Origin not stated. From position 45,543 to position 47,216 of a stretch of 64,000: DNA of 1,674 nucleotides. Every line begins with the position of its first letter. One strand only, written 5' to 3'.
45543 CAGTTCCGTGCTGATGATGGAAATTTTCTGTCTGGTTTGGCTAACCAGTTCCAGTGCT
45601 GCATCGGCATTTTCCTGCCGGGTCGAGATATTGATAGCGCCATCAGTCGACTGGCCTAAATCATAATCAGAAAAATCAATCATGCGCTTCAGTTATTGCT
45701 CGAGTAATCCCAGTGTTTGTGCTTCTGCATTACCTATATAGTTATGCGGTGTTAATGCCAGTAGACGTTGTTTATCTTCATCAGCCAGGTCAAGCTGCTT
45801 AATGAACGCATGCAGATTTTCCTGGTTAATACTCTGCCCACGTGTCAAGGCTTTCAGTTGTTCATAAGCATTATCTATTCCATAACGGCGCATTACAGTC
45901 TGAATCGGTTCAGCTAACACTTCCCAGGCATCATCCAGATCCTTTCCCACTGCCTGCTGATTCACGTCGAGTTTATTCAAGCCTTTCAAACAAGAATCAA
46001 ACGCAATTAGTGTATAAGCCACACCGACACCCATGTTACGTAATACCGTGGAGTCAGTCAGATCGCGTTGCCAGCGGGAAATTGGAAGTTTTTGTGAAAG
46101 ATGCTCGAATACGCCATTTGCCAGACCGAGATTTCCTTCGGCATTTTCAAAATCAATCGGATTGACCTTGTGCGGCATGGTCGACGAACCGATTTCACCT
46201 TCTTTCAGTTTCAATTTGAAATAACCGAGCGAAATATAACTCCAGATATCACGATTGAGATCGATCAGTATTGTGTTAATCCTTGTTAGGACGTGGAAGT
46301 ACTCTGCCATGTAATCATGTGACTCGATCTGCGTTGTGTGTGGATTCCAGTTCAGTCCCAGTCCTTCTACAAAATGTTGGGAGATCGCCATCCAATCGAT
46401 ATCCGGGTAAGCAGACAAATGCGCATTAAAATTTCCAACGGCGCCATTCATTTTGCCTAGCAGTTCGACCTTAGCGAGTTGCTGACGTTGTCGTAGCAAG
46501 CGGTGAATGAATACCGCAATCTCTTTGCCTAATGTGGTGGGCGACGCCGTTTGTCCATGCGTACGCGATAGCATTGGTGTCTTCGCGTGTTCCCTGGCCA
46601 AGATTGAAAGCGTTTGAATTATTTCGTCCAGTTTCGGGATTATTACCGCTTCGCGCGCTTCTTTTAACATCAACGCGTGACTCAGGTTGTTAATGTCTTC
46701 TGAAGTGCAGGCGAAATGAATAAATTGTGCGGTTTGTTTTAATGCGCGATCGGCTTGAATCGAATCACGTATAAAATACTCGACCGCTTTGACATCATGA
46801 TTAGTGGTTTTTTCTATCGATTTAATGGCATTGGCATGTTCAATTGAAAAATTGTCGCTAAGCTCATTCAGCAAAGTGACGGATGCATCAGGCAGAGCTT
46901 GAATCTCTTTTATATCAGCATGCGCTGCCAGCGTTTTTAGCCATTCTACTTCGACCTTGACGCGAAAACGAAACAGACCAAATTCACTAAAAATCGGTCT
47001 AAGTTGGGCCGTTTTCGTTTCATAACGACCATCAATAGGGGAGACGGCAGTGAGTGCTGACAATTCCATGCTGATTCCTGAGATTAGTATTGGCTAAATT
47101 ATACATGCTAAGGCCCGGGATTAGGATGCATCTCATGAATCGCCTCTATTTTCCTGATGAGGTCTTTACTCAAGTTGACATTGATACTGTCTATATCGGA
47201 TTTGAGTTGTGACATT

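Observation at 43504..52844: Two VPLPA-CTERM sorting-domain proteins imply a dedicated exosortase system encoded elsewhere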

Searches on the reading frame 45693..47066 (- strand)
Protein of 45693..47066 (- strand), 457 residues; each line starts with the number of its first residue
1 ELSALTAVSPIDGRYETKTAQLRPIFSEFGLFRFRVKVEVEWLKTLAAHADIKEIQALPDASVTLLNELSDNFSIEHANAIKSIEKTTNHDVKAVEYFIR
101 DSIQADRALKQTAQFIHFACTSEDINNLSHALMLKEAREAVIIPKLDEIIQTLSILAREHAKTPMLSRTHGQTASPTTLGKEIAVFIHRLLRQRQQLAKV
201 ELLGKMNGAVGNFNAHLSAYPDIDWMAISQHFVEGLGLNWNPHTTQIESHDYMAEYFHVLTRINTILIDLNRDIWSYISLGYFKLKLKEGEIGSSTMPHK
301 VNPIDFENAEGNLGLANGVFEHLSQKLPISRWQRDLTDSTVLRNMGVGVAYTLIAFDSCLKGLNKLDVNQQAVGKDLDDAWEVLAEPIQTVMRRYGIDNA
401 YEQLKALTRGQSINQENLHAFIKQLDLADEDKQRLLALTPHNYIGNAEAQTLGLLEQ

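Call 47: list_cluster_members(proteins=[window:45693-47066:-, window:55417-57972:+, window:27516-29171:+, window:29987-31267:+, window:15287-16693:+, window:58006-59085:+, window:62476-63780:+, window:23730-25403:-])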
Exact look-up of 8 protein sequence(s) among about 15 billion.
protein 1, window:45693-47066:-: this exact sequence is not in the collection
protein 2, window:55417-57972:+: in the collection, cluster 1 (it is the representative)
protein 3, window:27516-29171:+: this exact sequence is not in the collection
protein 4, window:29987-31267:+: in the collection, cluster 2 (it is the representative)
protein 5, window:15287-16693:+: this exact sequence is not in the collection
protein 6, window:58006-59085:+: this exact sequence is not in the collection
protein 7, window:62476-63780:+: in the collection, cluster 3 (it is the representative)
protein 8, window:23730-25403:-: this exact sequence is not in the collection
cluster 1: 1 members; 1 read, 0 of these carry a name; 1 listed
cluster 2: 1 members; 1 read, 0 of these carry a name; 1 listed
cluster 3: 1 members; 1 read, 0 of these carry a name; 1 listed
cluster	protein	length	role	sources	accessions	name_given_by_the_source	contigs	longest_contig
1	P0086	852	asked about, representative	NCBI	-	-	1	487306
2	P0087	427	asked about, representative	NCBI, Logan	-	-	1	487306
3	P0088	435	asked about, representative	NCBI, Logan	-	-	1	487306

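Call 52: find_encoding_contigs(protein=P0086, flank=10000, max_places=3)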
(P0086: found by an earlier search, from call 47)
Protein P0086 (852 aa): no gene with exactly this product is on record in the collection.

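Call 71: find_homologous_proteins(query=P0086, max_evalue=1e-100)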
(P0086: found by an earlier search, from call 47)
Query P0086 (852 aa): 8000 proteins with E <= 1e-100 among 8000 candidates; the best 120 are listed.
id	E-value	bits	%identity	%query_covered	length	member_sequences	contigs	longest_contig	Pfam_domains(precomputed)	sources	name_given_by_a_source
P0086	0.0e+0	1867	100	100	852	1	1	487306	PF00521.27,PF03989.19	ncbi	-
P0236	0.0e+0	1710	90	100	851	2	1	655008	PF00521.27,PF03989.19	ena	-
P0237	0.0e+0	1683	89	100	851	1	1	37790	PF00521.27,PF03989.19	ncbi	-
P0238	0.0e+0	1679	89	100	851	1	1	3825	PF00521.27,PF03989.19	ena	-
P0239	0.0e+0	1676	89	100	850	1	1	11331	PF00521.27,PF03989.19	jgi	jgi:DNA gyrase subunit A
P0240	0.0e+0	1673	88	100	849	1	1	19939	PF00521.27,PF03989.19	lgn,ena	-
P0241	0.0e+0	1672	89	99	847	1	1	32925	PF00521.27,PF03989.19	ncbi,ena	-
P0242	0.0e+0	1670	88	99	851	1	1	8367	PF00521.27,PF03989.19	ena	-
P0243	0.0e+0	1667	88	99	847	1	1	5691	PF00521.27,PF03989.19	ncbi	-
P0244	0.0e+0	1667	88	100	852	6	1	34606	PF00521.27,PF03989.19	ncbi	-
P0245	0.0e+0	1664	88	100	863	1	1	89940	PF00521.27,PF03989.19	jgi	jgi:DNA gyrase subunit A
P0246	0.0e+0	1663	88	99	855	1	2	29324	PF00521.27,PF03989.19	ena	-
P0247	0.0e+0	1662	88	100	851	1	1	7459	PF00521.27,PF03989.19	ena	-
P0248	0.0e+0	1661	88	100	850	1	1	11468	PF00521.27,PF03989.19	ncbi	-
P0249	0.0e+0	1661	88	99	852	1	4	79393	PF00521.27,PF03989.19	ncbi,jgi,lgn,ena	jgi:DNA gyrase subunit A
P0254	0.0e+0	1654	88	99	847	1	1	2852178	PF00521.27,PF03989.19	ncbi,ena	-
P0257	0.0e+0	1648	87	99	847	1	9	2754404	PF00521.27,PF03989.19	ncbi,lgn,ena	ncbi:MAG: DNA gyrase subunit A [Gammaproteobacteria bacterium]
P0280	0.0e+0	1613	85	99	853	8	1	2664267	PF00521.27,PF03989.19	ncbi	-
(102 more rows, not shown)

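Call 72: find_encoding_contigs(protein=P0236, flank=10000, max_places=2)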
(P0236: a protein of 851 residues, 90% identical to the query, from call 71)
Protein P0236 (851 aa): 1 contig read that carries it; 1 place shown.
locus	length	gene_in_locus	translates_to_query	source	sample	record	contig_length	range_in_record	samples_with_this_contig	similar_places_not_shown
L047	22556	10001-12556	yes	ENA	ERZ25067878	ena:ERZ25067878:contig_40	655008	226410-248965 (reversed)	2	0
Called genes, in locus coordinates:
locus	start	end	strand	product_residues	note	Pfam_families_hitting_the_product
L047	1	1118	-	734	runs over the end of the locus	PF20658:MSG_insertion, PF01274:MS_TIM-barrel, PF20659:MS_C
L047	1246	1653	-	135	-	PF03928:HbpS-like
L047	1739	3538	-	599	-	PF17297:PEPCK_N, PF00821:PEPCK_GTP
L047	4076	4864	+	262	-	PF01790:LGT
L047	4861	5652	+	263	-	PF00303:Thymidylat_synt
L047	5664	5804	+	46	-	-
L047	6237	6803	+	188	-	PF00186:DHFR_1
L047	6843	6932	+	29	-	-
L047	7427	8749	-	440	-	PF01979:Amidohydro_1, PF07969:Amidohydro_3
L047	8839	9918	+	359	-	PF01008:IF-2B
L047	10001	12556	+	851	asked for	PF00521:DNA_topoisoIV, PF03989:DNA_gyraseA_C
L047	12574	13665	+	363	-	PF00266:Aminotran_5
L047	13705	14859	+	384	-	PF01817:CM_2, PF00800:PDT, PF01842:ACT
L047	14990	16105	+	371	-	PF00155:Aminotran_1_2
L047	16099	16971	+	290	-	PF03807:F420_oxidored (weak), PF02153:PDH_N, PF20463:PDH_C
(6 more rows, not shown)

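Call 73: find_encoding_contigs(protein=P0254, flank=10000, max_places=2)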
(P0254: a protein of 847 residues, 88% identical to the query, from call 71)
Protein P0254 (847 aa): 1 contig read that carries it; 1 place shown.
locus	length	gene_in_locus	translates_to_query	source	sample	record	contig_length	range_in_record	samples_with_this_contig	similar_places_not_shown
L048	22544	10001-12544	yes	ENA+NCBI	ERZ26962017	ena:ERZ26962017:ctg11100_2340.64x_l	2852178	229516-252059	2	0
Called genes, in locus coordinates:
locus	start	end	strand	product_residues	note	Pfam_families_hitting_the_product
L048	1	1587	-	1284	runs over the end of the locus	PF18076:FGAR-AT_N, PF18072:FGAR-AT_linker, PF00586:AIRS (faint), PF02769:AIRS_C, PF22689:FGAR-AT_PurM_N-like, PF02769:AIRS_C, PF13507:GATase_5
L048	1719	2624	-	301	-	PF03958:Secretin_N, PF00263:Secretin (weak)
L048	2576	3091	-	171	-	PF25559:DUF7931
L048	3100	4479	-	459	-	PF00206:Lyase_1, PF08328:ASL_C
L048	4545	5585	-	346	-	PF00248:Aldo_ket_red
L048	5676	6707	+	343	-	PF04909:Amidohydro_2 (faint)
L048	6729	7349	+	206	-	PF16473:Rv2179c-like, PF00929:RNase_T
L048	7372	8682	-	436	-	PF01979:Amidohydro_1, PF07969:Amidohydro_3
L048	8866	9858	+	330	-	PF01008:IF-2B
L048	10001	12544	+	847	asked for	PF00521:DNA_topoisoIV, PF03989:DNA_gyraseA_C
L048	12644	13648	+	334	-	PF00266:Aminotran_5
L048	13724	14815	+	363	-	PF01817:CM_2, PF00800:PDT, PF01842:ACT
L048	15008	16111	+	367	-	PF00155:Aminotran_1_2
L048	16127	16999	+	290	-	PF03807:F420_oxidored (weak), PF02153:PDH_N, PF20463:PDH_C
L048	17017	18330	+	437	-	PF00275:EPSP_synthase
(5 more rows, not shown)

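Call 76: find_encoding_contigs(protein=P0257, flank=10000, max_places=1)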
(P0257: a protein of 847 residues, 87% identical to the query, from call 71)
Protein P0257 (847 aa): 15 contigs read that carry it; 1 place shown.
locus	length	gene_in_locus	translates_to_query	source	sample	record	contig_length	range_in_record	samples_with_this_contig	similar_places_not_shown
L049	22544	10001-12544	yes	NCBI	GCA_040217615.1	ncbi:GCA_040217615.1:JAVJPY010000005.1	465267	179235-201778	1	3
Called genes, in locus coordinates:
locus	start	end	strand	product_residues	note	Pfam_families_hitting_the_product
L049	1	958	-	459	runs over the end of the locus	PF00206:Lyase_1, PF08328:ASL_C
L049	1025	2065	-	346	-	PF00248:Aldo_ket_red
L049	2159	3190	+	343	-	PF01979:Amidohydro_1, PF04909:Amidohydro_2 (faint)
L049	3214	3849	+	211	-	PF00929:RNase_T, PF16473:Rv2179c-like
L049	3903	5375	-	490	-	PF00999:Na_H_Exchanger, PF02080:TrkA_C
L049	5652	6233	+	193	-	-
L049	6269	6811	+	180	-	PF01292:Ni_hydr_CYTB, PF14358:DUF4405 (weak)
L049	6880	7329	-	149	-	-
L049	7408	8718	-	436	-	PF01979:Amidohydro_1, PF07969:Amidohydro_3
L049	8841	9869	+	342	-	PF01008:IF-2B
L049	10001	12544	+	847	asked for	PF00521:DNA_topoisoIV, PF03989:DNA_gyraseA_C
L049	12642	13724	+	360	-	PF00266:Aminotran_5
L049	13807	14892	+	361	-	PF01817:CM_2, PF00800:PDT, PF01842:ACT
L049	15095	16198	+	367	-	PF00155:Aminotran_1_2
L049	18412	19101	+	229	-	PF02224:Cytidylate_kin, PF13189:Cytidylate_kin2 (faint)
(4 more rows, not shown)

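Call 77: find_encoding_contigs(protein=P0280, flank=10000, max_places=1)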
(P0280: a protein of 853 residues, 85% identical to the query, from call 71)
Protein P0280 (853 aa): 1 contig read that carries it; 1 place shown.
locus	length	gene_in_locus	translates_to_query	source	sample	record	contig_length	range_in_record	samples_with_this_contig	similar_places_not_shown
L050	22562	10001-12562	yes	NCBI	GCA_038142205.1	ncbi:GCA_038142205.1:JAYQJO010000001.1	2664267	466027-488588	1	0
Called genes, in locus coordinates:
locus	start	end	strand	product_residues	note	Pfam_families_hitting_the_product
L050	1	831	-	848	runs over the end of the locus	PF18076:FGAR-AT_N, PF18072:FGAR-AT_linker, PF02769:AIRS_C, PF22689:FGAR-AT_PurM_N-like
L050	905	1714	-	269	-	PF03958:Secretin_N (weak), PF00263:Secretin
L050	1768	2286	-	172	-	PF25559:DUF7931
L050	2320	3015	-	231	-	PF00206:Lyase_1, PF08328:ASL_C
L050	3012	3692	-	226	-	PF00206:Lyase_1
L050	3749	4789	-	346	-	PF00248:Aldo_ket_red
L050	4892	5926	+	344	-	PF01979:Amidohydro_1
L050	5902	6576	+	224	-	PF00929:RNase_T, PF16473:Rv2179c-like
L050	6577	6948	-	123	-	PF01381:HTH_3 (weak)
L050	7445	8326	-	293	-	PF01979:Amidohydro_1, PF07969:Amidohydro_3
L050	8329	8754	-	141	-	PF01979:Amidohydro_1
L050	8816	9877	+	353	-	PF01008:IF-2B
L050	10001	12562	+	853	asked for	PF00521:DNA_topoisoIV, PF03989:DNA_gyraseA_C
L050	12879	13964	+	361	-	PF01817:CM_2, PF00800:PDT, PF01842:ACT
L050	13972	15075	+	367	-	PF00155:Aminotran_1_2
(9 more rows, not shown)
